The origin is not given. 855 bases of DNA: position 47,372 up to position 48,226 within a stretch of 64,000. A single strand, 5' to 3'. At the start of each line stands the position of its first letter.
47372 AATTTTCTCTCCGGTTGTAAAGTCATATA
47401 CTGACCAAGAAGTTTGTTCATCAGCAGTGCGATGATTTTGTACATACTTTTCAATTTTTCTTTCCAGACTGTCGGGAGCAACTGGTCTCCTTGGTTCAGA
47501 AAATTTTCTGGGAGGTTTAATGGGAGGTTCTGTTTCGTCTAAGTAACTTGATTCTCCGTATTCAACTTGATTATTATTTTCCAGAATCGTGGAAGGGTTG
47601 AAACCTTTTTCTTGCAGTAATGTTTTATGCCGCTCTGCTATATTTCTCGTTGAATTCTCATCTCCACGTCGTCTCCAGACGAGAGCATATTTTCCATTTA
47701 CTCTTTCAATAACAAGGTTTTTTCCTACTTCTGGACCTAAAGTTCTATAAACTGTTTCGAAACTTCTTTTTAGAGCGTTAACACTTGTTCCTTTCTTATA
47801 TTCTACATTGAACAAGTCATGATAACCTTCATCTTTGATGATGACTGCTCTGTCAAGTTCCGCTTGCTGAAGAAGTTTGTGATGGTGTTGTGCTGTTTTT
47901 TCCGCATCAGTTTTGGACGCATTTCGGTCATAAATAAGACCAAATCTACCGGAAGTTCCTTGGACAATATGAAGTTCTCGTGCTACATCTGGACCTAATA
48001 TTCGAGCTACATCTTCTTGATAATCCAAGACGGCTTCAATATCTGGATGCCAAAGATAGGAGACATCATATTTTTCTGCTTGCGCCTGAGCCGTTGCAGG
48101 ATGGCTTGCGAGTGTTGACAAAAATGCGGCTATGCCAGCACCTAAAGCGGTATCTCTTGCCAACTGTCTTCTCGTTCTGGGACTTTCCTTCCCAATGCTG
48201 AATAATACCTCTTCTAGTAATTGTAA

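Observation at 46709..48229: Tat-signal class-A beta-lactamase/PBP-like serine hydrolase with SPOR-like repeats in an archaeon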

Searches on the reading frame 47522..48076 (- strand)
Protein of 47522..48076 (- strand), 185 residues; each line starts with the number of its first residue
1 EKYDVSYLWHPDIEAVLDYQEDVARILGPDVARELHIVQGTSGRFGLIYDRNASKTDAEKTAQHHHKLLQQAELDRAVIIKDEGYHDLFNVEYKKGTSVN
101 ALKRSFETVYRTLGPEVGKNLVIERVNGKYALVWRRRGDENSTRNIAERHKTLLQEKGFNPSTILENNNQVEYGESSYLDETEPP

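Call 29: search_solved_structures(query=A3, max_evalue=10, show_alignments=2)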
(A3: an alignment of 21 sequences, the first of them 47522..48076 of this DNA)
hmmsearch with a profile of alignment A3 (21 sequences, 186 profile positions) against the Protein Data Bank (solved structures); distinct sequences matched with E-value up to 10: 0.

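Call 30: search_protein_families(library=pfam, alignment_id=A3, max_evalue=10)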
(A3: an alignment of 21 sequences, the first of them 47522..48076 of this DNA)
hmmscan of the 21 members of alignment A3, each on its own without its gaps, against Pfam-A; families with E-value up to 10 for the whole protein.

A. member 1, window:47522-48076:- (185 aa): 0 families

B. families by the number of members that match (of 21 scanned): 23 families
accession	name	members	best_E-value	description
PF20755.2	DUF6834_C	3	0.013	Domain of unknown function (DUF6834), C-terminal domain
PF22641.2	TiaS_TCKD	2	0.03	TiaS TCKD domain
PF08928.15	PoNi_N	1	0.0076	PoNe immunity protein (PoNi), N-terminal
PF14220.11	DUF4329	1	0.018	Domain of unknown function (DUF4329)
PF16285.10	DUF4931_N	1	0.02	Domain of unknown function (DUF4931) N-terminal domain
PF24422.1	DUF7552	1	0.022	Domain of unknown function (DUF7552)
PF13414.12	TPR_11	1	0.052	TPR repeat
PF24742.1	ARM_CUL7_CUL9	1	0.07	CUL7/CUL9 ARM repeat domain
PF24278.2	HVO_0513_N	1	0.07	HVO_0513, N-terminal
PF13382.11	Adenine_deam_C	1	0.07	Adenine deaminase C-terminal domain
PF16282.11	SANT_DAMP1_like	1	0.08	SANT/Myb-like domain of DAMP1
PF12904.13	Collagen_bind_2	1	0.095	Putative collagen-binding domain of a collagenase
PF09269.16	DUF1967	1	0.096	Domain of unknown function (DUF1967)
PF25360.1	TPR_ATM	1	0.097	ATM-like, TPR repeats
PF12992.12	DUF3876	1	0.11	Domain of unknown function, B. Theta Gene description (DUF3876)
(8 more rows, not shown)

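Call 36: predict_structure(alignment_id=A3)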
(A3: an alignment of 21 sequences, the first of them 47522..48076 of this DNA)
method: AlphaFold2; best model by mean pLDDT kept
length: 185 residues; sequences in the alignment: 21
mean_pLDDT: 95.2   pTM: 0.85
mean pLDDT of the five models: 95.2, 94.9, 94.9, 94.2, 94.2
residues with pLDDT >= 90: 173; 70-90: 10; 50-70: 2; < 50: 0
segments of 3 or more residues with pLDDT < 50: none
pLDDT, mean of each block of 10 residues (from residue 1): 96 95 95 94 96 96 97 95 96 97 97 96 95 97 98 96 94 94 78
secondary structure, 60 per line:
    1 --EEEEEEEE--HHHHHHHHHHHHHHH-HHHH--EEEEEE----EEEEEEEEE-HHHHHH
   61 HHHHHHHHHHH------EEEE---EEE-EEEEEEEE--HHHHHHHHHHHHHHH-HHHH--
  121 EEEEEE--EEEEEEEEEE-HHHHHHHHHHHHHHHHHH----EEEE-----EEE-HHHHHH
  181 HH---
elements in order: E3-10 H13-27 H29-32 E35-40 E45-53 H55-71 E78-81 E85-87 E89-96 H99-113 H115-118 E121-126 E129-138 H140-157 E162-165 E171-173 H175-182

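Call 39: fold_search(model_id=the predicted structure, library=pdb)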
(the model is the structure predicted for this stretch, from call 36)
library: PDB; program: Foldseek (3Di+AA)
matches with E <= 10: 1081; with E <= 0.001: 4
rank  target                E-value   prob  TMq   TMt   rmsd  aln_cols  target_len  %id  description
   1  4hhu_B                3.2e-04  0.99  0.28  0.30  12.7       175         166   14  Crystal Structure of Engineered Protein. Northeast Structural Genomics Consortium Target OR280. (released 2012-10-24)
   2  4hhu_A                4.9e-04  0.98  0.27  0.28  13.1       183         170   13  Crystal Structure of Engineered Protein. Northeast Structural Genomics Consortium Target OR280. (released 2012-10-24)
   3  1u8s_A                5.9e-04  0.97  0.25  0.26  12.9       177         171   13  Crystal structure of putative glycine cleavage system transcriptional repressor (released 2004-08-17)
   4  1u8s_B                8.5e-04  0.91  0.24  0.25  12.8       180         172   15  Crystal structure of putative glycine cleavage system transcriptional repressor (released 2004-08-17)
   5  4ney_B                3.5e-03  0.92  0.29  0.31  11.5       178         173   10  Crystal Structure of an engineered protein with ferredoxin fold, Northeast Structural Genomics Consortium (NESG) Targe (released 2014-01-15)
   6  5it4                  4.2e-03  0.66  0.22  0.13  11.9       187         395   11  Crystal structure of Mycobacterium avium SerB2 mutant D343N (released 2016-04-27)
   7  4ney_A                5.1e-03  0.93  0.31  0.33  11.2       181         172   10  Crystal Structure of an engineered protein with ferredoxin fold, Northeast Structural Genomics Consortium (NESG) Targe (released 2014-01-15)
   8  4nez                  6.1e-03  0.96  0.34  0.37  10.3       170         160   11  Crystal Structure of an engineered protein with ferredoxin fold, Northeast Structural Genomics Consortium (NESG) Target  (released 2014-01-15)
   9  6vz8_G                6.8e-03  0.54  0.21  0.24  11.3       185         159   14  Arabidopsis thaliana acetohydroxyacid synthase complex with valine bound (released 2020-07-15)
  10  3f44                  7.3e-03  0.51  0.24  0.22  14.8       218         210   10  Crystal structure of putative monooxygenase (YP_193413.1) from Lactobacillus acidophilus NCFM at 1.55 A resolution (released 2008-11-18)
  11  5t41                  7.7e-03  0.69  0.24  0.15  11.7       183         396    9  Crystal structure of Mycobacterium avium SerB2 mutant S275A/R279A at pH 6.6 with ethylene glycol bound at ACT- I domain (released 2016-11-16)
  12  3vcd_B                8.7e-03  0.60  0.22  0.22  16.1       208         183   12  Computationally Designed Self-assembling Octahedral Cage protein, O333, Crystallized in space group R32 (released 2012-06-06)
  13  5jjb                  8.7e-03  0.47  0.21  0.13  12.5       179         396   12  Crystal structure of Mycobacterium avium SerB2 mutant D343G (released 2016-05-18)
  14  5it0                  1.3e-02  0.41  0.22  0.13  12.5       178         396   14  Crystal structure of Mycobacterium avium SerB2 mutant D343N/D347N (released 2016-04-27)
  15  5is2                  1.5e-02  0.44  0.22  0.13  11.8       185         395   11  Crystal structure of Mycobacterium avium SerB2 at pH 6.6 (released 2016-04-27)
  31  6i09_A                7.4e-02  0.99  0.32  0.68   3.6        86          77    9  Crystal structure of RlpA SPOR domain from Pseudomonas aeruginosa in complex with denuded glycan obtained by soaking (released 2019-11-13)
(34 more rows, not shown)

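Call 63: fold_search(model_id=the predicted structure, library=viral)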
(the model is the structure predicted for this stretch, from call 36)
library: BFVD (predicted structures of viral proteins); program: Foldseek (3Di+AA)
matches with E <= 10: 670; with E <= 0.001: 1
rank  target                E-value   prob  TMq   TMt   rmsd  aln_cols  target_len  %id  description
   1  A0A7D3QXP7            3.6e-04  0.99  0.35  0.32  11.7       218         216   11  Uncharacterized protein [Fadolivirus FV1/VV64]
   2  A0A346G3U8            3.1e-03  0.54  0.21  0.13  12.1       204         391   15  (no name in the UniProt tables at hand)
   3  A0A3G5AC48            1.3e-02  0.51  0.27  0.23  13.4       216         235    8  Antibiotic biosynthesis monooxygenase [Hyperionvirus sp.]
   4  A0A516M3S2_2          1.5e-02  0.66  0.30  0.08  10.6       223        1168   12  (no name in the UniProt tables at hand)
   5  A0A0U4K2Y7            2.5e-02  0.87  0.31  0.33  12.0       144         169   10  (no name in the UniProt tables at hand)
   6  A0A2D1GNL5            4.0e-02  0.80  0.31  0.20  11.7       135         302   13  (no name in the UniProt tables at hand)
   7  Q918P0                4.8e-02  0.84  0.27  0.12   5.3        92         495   16  Latency associated antigen [Ovine gammaherpesvirus 2]
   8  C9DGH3                4.8e-02  0.33  0.21  0.18  10.9       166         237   13  Uncharacterized protein [Delftia phage PhiW-14]
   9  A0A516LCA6            5.1e-02  0.33  0.26  0.08  10.9       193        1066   12  (no name in the UniProt tables at hand)
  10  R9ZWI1                6.1e-02  0.18  0.23  0.15  13.3       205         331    7  Bifunctional DNA primase/polymerase [Cellulophaga phage phi17:2]
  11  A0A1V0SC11            6.9e-02  0.44  0.26  0.19  10.9       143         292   10  Translation initiation factor eIF-2 alpha subunit [Catovirus CTV1]
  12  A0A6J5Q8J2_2          7.8e-02  0.30  0.28  0.09  14.6       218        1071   12  RelA/SpoT [uncultured Caudovirales phage]
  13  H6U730                9.3e-02  0.47  0.22  0.17   7.8        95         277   15  NS2 [Infectious hypodermal and hematopoietic necrosis virus]
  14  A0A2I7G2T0            1.1e-01  0.30  0.30  0.06  12.7       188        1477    8  DNAhel [Esparto virus]
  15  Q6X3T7                1.3e-01  0.99  0.34  0.56   2.7        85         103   16  SPOR domain-containing protein [Bacillus phage Bam35c]
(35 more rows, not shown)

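Call 67: search_protein_representatives(alignment_id=A3)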
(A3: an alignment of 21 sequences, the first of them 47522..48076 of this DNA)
Query: 21 sequences, 186 profile positions. Proteins with E-value up to 0.001 (for the whole library): 149; up to 1e-10: 113; up to 1e-30: 49. The best 149 are listed.
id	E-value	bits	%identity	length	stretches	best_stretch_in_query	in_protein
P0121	4.0e-81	287.5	-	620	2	2-185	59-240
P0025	6.5e-73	260.8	-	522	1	2-184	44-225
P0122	3.7e-72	258.3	-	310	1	2-184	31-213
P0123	1.3e-70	253.3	-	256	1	1-185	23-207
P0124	7.9e-68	244.2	-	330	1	1-185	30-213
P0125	4.4e-67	241.8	-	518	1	2-181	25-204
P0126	1.6e-66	239.9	-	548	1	2-184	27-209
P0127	7.0e-65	234.6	-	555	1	4-184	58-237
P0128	7.5e-65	234.5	-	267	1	19-185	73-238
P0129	2.6e-62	226.2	-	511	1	2-182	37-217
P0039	1.7e-61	223.6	-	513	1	2-183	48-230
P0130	2.1e-59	216.7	-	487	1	2-185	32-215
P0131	9.4e-59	214.6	-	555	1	2-184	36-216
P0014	2.4e-58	213.3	-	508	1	2-185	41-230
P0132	2.3e-56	206.8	-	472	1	1-184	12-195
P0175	1.2e-27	113.2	-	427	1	88-184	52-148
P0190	1.3e-17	80.4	-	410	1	88-178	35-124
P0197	1.4e-16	77.1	-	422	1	2-86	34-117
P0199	2.1e-16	76.6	-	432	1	2-78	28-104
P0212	1.2e-14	70.9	-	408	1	2-88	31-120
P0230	6.8e-11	58.6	-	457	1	2-85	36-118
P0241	5.0e-09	52.5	-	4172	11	72-119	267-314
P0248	1.4e-06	44.5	-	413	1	104-184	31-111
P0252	4.0e-06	43.0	-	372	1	88-166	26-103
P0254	2.4e-05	40.5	-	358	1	89-173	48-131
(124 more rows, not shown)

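Call 69: search_protein_families(library=pfam, proteins=[P0197, P0199, P0212, P0248, P0175, P0190, P0252, P0254, P0241, P0230], max_evalue=0.001)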
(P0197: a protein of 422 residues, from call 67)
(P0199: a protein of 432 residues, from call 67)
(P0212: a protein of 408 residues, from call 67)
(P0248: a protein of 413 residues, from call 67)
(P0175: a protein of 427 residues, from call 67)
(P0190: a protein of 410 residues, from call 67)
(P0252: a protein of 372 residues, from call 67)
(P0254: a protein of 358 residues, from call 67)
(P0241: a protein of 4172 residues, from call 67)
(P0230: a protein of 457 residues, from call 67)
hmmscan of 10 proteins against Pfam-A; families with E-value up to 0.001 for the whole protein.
P0197 (422 aa): 1 family
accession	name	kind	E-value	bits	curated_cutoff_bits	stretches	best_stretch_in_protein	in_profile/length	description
PF13354.11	Beta-lactamase2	-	4.5e-20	72.3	22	2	241-376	79-211/214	Beta-lactamase enzyme family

P0199 (432 aa): 1 family
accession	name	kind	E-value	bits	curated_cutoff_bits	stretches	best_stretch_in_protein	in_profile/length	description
PF13354.11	Beta-lactamase2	-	5.2e-19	68.9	22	2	236-367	79-207/214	Beta-lactamase enzyme family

P0212 (408 aa): 2 families
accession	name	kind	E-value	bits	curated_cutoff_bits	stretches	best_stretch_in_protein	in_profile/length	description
PF13354.11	Beta-lactamase2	-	2.1e-24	86.5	22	2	233-363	77-211/214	Beta-lactamase enzyme family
PF00144.29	Beta-lactamase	-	1.8e-06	27.8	27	1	179-236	26-84/329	Beta-lactamase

P0248 (413 aa): 2 families
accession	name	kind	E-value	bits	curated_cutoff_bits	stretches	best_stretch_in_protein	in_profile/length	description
PF13354.11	Beta-lactamase2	-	2.4e-19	70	22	2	196-325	75-203/214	Beta-lactamase enzyme family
PF00144.29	Beta-lactamase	-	0.00094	18.9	27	0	142-201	25-84/329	Beta-lactamase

P0175 (427 aa): 1 family
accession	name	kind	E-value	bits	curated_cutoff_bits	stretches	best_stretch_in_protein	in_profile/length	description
PF13354.11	Beta-lactamase2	-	1.9e-17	63.8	22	2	250-386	79-212/214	Beta-lactamase enzyme family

P0190 (410 aa): 1 family
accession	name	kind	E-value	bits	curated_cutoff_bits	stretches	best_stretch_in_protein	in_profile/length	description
PF13354.11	Beta-lactamase2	-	1.9e-16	60.5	22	2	232-357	79-203/214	Beta-lactamase enzyme family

P0252 (372 aa): 1 family
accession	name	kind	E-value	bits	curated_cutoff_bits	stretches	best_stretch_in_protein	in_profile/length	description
PF13354.11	Beta-lactamase2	-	3.6e-20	72.7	22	2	193-319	79-206/214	Beta-lactamase enzyme family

P0254 (358 aa): 0 families

P0241 (4172 aa): 9 families
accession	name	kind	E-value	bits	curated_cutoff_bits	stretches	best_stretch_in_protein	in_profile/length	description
PF05662.19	YadA_stalk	-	2.5e-238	770.8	28.4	28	1238-1279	1-39/43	Coiled stalk of trimeric autotransporter adhesin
PF07889.17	DUF1664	-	1.5e-17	64.2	34.6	0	3108-3142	39-73/124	Protein of unknown function (DUF1664)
PF24473.1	CON_HrpB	-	1.9e-13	50.4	27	0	316-332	4-20/35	ATP-dependent RNA helicase HrpB, connector region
PF03895.21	YadA_anchor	-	9.8e-13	48.4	22.7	1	4113-4168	2-57/60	YadA-like membrane anchor domain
PF24525.1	TTC3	-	1.5e-08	34.8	27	0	526-567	191-232/250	TTC3, helical domain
PF16888.10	YwqH-like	-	2.6e-07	31.3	33.7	0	277-318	62-103/123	YwqH-like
PF24807.1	WD40_CDC20-Fz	-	2.8e-07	30.6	200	0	570-599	223-252/292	CDC20/Fizzy WD40 domain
PF14005.11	YpjP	-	6.6e-07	29.8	27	0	671-701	18-48/134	YpjP-like protein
PF25789.1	TPR_NAA35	-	0.00032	20.2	27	0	1931-1975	286-330/376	NAA35-like, TPR repeats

P0230 (457 aa): 1 family
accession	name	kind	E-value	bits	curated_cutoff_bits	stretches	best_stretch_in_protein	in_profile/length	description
PF13354.11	Beta-lactamase2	-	8.8e-17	61.6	22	2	244-381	76-209/214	Beta-lactamase enzyme family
